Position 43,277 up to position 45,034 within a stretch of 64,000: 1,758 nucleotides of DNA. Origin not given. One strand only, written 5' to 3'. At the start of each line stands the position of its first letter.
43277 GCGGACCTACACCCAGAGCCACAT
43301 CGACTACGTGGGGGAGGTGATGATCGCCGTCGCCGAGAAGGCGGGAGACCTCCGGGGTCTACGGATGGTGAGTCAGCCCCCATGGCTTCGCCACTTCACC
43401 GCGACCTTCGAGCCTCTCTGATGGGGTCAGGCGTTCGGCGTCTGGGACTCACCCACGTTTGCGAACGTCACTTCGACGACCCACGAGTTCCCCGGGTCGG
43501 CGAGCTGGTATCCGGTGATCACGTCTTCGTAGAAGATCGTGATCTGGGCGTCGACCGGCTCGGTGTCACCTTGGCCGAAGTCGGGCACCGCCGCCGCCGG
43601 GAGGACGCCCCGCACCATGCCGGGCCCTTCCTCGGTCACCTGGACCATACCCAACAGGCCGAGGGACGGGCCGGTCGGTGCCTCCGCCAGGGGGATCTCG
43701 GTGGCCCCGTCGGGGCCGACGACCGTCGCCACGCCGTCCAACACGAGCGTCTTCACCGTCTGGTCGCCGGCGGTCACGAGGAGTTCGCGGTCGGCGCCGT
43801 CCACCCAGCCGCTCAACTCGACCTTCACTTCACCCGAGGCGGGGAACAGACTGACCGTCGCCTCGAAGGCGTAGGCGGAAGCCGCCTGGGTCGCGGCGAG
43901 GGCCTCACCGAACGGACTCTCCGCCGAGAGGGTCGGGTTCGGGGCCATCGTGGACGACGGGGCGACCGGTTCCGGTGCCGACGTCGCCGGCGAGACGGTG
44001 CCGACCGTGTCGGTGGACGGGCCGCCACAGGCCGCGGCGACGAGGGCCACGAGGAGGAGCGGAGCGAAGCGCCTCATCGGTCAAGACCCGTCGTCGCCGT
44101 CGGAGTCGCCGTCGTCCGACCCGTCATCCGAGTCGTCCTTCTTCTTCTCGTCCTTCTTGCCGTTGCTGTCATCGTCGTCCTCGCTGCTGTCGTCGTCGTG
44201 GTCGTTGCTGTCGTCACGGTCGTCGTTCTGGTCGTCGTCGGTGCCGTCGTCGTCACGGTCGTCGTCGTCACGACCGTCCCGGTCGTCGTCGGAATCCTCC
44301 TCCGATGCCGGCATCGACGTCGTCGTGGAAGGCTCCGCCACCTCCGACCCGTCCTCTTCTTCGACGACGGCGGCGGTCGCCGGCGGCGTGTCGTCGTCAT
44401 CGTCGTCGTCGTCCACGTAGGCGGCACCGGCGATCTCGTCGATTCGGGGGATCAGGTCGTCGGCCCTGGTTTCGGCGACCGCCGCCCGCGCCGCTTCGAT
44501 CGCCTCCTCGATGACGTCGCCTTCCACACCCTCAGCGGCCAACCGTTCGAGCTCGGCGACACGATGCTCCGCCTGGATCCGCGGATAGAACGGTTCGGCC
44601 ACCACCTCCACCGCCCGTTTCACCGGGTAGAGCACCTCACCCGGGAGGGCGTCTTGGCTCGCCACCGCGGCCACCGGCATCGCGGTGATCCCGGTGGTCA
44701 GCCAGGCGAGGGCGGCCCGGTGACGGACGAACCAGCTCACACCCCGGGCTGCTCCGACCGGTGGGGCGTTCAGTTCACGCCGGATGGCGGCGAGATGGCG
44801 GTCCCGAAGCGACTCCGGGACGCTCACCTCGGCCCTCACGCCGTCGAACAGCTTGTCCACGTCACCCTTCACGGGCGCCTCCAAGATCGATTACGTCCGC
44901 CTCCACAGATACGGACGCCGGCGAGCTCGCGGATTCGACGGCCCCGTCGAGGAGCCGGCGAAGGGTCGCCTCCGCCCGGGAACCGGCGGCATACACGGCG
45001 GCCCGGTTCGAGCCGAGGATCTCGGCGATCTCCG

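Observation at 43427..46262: ECF sigma / anti-sigma cluster in which two exported proteins carry enormous poly-Asp tails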

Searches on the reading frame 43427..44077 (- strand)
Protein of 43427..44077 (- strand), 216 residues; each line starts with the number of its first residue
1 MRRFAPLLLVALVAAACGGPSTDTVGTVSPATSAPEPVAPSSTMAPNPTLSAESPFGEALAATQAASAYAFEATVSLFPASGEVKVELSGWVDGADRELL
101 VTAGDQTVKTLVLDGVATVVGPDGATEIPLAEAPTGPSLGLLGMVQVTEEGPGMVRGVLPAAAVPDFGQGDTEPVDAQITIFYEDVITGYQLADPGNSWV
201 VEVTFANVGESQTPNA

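Call 3: search_protein_families(library=pfam, proteins=[window:43427-44077:-], max_evalue=1)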
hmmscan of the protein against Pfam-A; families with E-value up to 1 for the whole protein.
window:43427-44077:- (216 aa): 0 families

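Call 4: search_protein_families(library=ncbifam, proteins=[window:43427-44077:-], max_evalue=1)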
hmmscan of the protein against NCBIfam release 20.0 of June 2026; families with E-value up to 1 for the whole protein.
window:43427-44077:- (216 aa): 1 family
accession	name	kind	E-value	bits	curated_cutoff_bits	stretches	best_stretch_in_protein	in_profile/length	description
TIGR03195.1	4hydrxCoA_B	equivalog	0.13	11.4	404.55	1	101-132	156-187/321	4-hydroxybenzoyl-CoA reductase subunit beta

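Call 20: find_homologous_proteins(query=window:43427-44077:-, max_evalue=0.001)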
Query window:43427-44077:- (216 aa): 6 proteins with E <= 0.001 among 5935 candidates.
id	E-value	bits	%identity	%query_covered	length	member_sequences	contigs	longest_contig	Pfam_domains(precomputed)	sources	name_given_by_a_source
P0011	6.4e-130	449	99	100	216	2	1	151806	-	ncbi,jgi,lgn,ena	-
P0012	3.2e-97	343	79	100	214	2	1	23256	-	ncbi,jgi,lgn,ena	-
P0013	6.2e-97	342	77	100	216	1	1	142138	-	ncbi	-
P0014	6.4e-87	309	69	100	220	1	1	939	-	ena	-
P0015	4.8e-86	306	70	100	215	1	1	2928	-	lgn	-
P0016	3.7e-28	117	39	97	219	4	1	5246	-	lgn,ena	-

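Call 35: predict_structure(alignment_id=A3)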
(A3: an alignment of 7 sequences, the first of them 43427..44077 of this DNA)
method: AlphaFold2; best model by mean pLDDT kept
length: 216 residues; sequences in the alignment: 7
mean_pLDDT: 56.1   pTM: 0.50
mean pLDDT of the five models: 56.1, 55.4, 48.2, 46.5, 43.4
residues with pLDDT >= 90: 0; 70-90: 54; 50-70: 79; < 50: 83
segments of 3 or more residues with pLDDT < 50: 1-50, 87-96, 100-103, 130-137, 212-216
pLDDT, mean of each block of 10 residues (from residue 1): 35 32 32 37 39 69 60 64 52 46 50 54 58 44 62 78 67 76 80 82 70 42
secondary structure, 60 per line:
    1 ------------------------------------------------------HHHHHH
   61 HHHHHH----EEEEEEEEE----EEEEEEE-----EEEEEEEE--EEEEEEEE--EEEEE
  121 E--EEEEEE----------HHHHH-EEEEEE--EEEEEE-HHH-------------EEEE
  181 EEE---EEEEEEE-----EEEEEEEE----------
elements in order: H55-66 E71-79 E84-90 E96-103 E106-113 E116-121 E124-129 H140-144 E146-151 E154-159 E177-183 E187-193 E199-206

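Call 49: fold_search(model_id=the predicted structure, library=pdb)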
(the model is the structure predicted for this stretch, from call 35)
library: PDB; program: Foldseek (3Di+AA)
matches with E <= 10: 1078; with E <= 0.001: 25
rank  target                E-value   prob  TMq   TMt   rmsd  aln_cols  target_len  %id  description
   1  3mh8_B                1.0e-06  1.00  0.41  0.44   5.9       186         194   19  Crystal structure of LprG from Mycobacterium tuberculosis (released 2010-09-01)
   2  3mh8_A                1.3e-06  1.00  0.45  0.48   6.0       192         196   19  Crystal structure of LprG from Mycobacterium tuberculosis (released 2010-09-01)
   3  3mha_B                3.2e-06  1.00  0.44  0.48   5.8       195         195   19  Crystal structure of LprG from Mycobacterium tuberculosis bound to PIM (released 2010-09-01)
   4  4zra_C                4.2e-06  1.00  0.44  0.48   5.9       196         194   17  CRYSTAL STRUCTURE OF MYCOBACTERIUM TUBERCULOSIS LPRG BINDING TO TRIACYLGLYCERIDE (released 2016-02-10)
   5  3mh9_C                4.6e-06  1.00  0.40  0.42   6.6       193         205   20  Crystal structure of LprG mutant V91W from Mycobacterium tuberculosis (released 2010-09-01)
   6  3mh9_A                6.1e-06  1.00  0.38  0.40   6.7       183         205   20  Crystal structure of LprG mutant V91W from Mycobacterium tuberculosis (released 2010-09-01)
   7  4ki3_K                2.2e-05  1.00  0.42  0.51   5.6       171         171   12  1.70 Angstrom resolution crystal structure of outer-membrane lipoprotein carrier protein (lolA) from Yersinia pestis C (released 2013-05-15)
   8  2zpc                  3.2e-05  1.00  0.39  0.44   6.0       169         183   14  Crystal structure of the R43L mutant of LolA in the closed form (released 2008-08-05)
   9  2byo                  8.1e-05  1.00  0.47  0.53   5.5       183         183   14  Crystal structure of Mycobacterium tuberculosis lipoprotein LppX (Rv2945c) (released 2006-03-22)
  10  7z6w                  1.0e-04  1.00  0.40  0.44   6.1       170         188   15  Complex of E. coli LolA and lipoprotein (released 2022-09-07)
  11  8chx_B                1.1e-04  1.00  0.39  0.44   6.3       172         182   16  Structure and function of LolA from Vibrio cholerae (released 2023-06-21)
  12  1ua8                  1.2e-04  1.00  0.41  0.48   5.4       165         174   12  Crystal structure of the lipoprotein localization factor, LolA (released 2003-07-15)
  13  9azz_B                1.3e-04  1.00  0.35  0.42   6.8       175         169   12  Crystal structure of outer membrane lipoprotein carrier protein (LolA) from Ehrlichia ruminantium (released 2024-03-20)
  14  7tpm                  2.1e-04  1.00  0.33  0.35   7.8       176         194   11  Structure of the outer-membrane lipoprotein carrier protein (LolA) from Borrelia burgdorferi (released 2023-03-15)
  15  1iwl                  2.2e-04  1.00  0.38  0.44   6.3       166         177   14  Crystal Structure of the Lipoprotein Localization Factor, LolA (released 2003-07-15)
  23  2v43_C                6.6e-04  1.00  0.43  0.35   6.3       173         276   10  Crystal structure of RseB: a sensor for periplasmic stress response in E. coli (released 2007-08-28)
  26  2v43_A                1.0e-03  1.00  0.41  0.36   5.0       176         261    8  Crystal structure of RseB: a sensor for periplasmic stress response in E. coli (released 2007-08-28)
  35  2v43_B                1.8e-03  1.00  0.42  0.35   5.1       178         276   10  Crystal structure of RseB: a sensor for periplasmic stress response in E. coli (released 2007-08-28)
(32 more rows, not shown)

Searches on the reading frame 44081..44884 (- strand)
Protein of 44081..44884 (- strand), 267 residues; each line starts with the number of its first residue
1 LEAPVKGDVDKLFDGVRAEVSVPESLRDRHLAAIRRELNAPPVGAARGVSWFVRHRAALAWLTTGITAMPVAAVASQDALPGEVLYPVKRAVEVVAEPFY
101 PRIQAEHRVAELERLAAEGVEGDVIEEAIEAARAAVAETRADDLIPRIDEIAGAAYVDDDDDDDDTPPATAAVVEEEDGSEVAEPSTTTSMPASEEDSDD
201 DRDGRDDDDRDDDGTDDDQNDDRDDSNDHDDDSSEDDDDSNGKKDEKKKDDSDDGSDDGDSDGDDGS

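Call 3: search_protein_families(library=pfam, proteins=[window:44081-44884:-], max_evalue=1)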
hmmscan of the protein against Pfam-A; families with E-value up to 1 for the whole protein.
window:44081-44884:- (267 aa): 1 family
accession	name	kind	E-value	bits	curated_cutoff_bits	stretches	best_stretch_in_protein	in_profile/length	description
PF18915.5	DUF5667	-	6.9e-05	23.6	27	1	104-138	36-69/99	Domain of unknown function (DUF5667)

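Call 4: search_protein_families(library=ncbifam, proteins=[window:44081-44884:-], max_evalue=1)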
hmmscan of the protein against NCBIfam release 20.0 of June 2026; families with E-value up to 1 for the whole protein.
window:44081-44884:- (267 aa): 1 family
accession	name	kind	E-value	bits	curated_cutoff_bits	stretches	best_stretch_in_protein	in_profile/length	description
NF004560.0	PRK05901.1-1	equivalog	0.32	10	711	1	165-262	95-191/516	RNA polymerase sigma factor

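Call 15: find_related_loci(query=A1, collection=genome_contigs, flank=6000)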
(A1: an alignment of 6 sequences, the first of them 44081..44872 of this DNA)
Query A1 (263 aa) in genome_contigs; peptide patterns used: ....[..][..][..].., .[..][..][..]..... (x = any residue, [..] = any of these).
37 stretches matched a pattern; 2 encode a relative of the query (tblastn E <= 1e-3); 2 distinct loci.
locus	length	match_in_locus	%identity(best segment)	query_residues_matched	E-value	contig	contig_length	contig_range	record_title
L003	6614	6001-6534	69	1-197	8e-76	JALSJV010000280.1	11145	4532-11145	MAG: Acidimicrobiia bacterium isolate 354-166_metabat2_scaf2bin.111 354-166_scaffold_5839_c1, whole genome shotgun seque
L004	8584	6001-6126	43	21-62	6e-5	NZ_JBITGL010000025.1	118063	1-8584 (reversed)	Nonomuraea sp. NPDC050663 NPDC050663_82_C8.ctg-0025, whole genome shotgun sequence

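Call 50: find_related_loci(query=A5, collection=metagenome_contigs, flank=5000)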
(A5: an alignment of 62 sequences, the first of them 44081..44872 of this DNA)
Query A5 (263 aa) in metagenome_contigs; peptide patterns used: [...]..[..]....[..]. (x = any residue, [..] = any of these).
600 stretches matched a pattern (row limit reached: there are more); 95 encode a relative of the query (tblastn E <= 1e-3); the best 80 are kept; 80 distinct loci.
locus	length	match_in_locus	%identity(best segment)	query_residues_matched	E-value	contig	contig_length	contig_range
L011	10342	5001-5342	46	19-132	2e-13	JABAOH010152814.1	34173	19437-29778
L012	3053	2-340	39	54-163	3e-13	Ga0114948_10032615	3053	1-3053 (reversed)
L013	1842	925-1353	40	5-147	4e-13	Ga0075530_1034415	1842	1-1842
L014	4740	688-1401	28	8-258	3e-12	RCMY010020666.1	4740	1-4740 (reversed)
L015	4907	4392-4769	39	53-189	5e-11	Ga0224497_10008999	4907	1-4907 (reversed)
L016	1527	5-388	41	20-146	6e-10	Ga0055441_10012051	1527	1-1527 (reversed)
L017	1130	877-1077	45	52-111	2e-9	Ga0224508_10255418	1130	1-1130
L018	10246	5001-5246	45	66-141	1e-8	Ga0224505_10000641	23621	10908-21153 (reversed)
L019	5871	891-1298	31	18-133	1e-8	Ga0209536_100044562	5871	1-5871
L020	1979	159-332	43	40-97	2e-8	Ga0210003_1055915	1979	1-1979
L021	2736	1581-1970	37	19-149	2e-8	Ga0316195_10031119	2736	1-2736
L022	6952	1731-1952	39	62-126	2e-8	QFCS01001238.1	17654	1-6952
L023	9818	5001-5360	27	30-126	2e-8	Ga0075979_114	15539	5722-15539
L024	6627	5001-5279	33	50-125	7e-8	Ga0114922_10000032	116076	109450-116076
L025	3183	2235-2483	35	50-132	2e-7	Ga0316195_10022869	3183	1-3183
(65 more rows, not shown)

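Call 76: search_protein_families(library=pfam, alignment_id=A5, max_evalue=0.01)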
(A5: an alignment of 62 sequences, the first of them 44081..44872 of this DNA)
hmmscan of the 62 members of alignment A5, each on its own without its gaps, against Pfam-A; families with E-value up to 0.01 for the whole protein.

A. member 1, window:44081-44872:- (263 aa): 1 family
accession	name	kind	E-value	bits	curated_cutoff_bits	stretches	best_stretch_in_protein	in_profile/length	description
PF18915.5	DUF5667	-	6.6e-05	23.7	27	0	100-134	36-69/99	Domain of unknown function (DUF5667)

B. families by the number of members that match (of 62 scanned): 5 families
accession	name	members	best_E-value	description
PF18915.5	DUF5667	38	1.7e-05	Domain of unknown function (DUF5667)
PF04502.18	Saf4_Yju2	1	0.00065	Saf4/Yju2 protein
PF15285.11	BH3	1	0.0027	Beclin-1 BH3 domain, Bcl-2-interacting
PF24922.1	ACBP4_C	1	0.0034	Acyl-CoA-binding domain-containing protein 4-6, C-terminal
PF25213.1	HVO_A0261_N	1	0.0069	HVO_A0261 N-terminal domain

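Call 83: search_solved_structures(query=A5, max_evalue=10, show_alignments=0)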
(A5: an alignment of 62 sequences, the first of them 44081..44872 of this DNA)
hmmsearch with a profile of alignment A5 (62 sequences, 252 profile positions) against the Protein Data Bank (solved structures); distinct sequences matched with E-value up to 10: 5.
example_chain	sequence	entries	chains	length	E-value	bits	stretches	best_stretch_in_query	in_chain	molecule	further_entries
8whx_w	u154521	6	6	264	0.049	16.6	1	120-176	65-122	Ribosome hibernation promotion factor RafH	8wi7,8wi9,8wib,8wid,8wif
2xv9_A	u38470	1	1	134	0.19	14.7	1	97-137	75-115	ABA-1A1 REPEAT UNIT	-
5cwk_A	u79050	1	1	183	0.57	13.1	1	115-175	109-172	Designed helical repeat protein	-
3b5m_A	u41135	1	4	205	0.9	12.5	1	100-157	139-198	Uncharacterized protein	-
8g9j_A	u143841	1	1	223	8.7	9.2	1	107-158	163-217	THR1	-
